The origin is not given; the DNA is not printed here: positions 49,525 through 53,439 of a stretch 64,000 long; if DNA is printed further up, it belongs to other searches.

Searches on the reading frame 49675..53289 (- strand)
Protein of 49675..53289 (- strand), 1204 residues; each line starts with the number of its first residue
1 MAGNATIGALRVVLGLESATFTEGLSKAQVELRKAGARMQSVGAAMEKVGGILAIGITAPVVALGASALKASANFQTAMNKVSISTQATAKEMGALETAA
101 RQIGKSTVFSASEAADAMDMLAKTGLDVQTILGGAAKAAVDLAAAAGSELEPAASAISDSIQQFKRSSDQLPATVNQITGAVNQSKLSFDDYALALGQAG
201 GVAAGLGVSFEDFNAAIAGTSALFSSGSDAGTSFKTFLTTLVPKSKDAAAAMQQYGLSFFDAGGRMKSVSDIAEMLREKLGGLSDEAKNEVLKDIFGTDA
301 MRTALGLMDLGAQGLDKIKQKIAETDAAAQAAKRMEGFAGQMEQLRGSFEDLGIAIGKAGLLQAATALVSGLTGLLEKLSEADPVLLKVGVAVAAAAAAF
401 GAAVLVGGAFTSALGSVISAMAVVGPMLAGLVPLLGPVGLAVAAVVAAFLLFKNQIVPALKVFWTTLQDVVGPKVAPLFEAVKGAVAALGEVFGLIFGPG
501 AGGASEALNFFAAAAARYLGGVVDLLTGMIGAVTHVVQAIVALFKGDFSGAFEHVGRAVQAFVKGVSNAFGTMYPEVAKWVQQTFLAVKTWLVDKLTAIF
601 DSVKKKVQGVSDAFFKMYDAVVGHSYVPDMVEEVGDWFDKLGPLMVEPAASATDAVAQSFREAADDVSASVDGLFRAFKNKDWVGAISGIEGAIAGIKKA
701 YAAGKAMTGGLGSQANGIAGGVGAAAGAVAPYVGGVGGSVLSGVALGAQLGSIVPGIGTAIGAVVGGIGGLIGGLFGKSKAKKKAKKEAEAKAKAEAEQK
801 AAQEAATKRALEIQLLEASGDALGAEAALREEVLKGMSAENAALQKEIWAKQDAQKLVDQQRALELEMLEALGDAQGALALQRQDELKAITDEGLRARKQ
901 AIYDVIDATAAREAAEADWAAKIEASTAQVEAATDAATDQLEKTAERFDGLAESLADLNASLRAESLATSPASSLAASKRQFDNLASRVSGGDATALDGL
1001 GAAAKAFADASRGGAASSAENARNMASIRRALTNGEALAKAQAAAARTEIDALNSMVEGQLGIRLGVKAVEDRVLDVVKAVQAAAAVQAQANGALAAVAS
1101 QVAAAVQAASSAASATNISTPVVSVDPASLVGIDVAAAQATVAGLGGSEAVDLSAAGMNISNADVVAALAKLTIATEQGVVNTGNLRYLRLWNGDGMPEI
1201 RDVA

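Call 68: search_protein_families(library=phrogs, proteins=[window:49675-53289:-], max_evalue=0.00001)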
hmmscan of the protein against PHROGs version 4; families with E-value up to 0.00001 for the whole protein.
window:49675-53289:- (1204 aa): 28 families (the best 25 are shown)
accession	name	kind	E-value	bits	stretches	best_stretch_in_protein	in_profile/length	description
phrog_36752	-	unknown function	6.7e-89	299.9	1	5-443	5-448/1078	-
phrog_1533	-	tail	6.9e-88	296.7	1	20-453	200-670/1688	tail length tape measure protein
phrog_4704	-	tail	1.1e-78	266.4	1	21-430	168-572/625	tail length tape measure protein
phrog_991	-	tail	3.7e-65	221.4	1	27-694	250-844/1966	tail length tape measure protein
phrog_1272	-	tail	3.7e-62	211.6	1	22-659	209-859/1606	tail length tape measure protein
phrog_28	-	tail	3.4e-61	209.1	1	17-563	217-710/1228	tail length tape measure protein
phrog_5218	-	unknown function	1.4e-50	173.5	1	20-448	177-652/1599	-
phrog_9696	-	tail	6.7e-49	167.6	1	12-352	26-340/1415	tail length tape measure protein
phrog_167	-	tail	6.5e-48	164.3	1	24-699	243-811/1555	tail length tape measure protein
phrog_5493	-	tail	3.3e-47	162.5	1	18-355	13-368/1102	tail length tape measure protein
phrog_1293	-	tail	3.3e-44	152.1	1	19-620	129-691/1424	tail length tape measure protein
phrog_58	-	tail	1.1e-31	111.1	1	11-784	274-995/1544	tail length tape measure protein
phrog_19074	-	unknown function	3.7e-25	89.1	1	65-358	148-442/1384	-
phrog_5448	-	tail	1.6e-24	86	2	467-641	1603-1778/3103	tail length tape measure protein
phrog_37649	-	tail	3.6e-24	85.1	1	66-437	451-820/2006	tail length tape measure protein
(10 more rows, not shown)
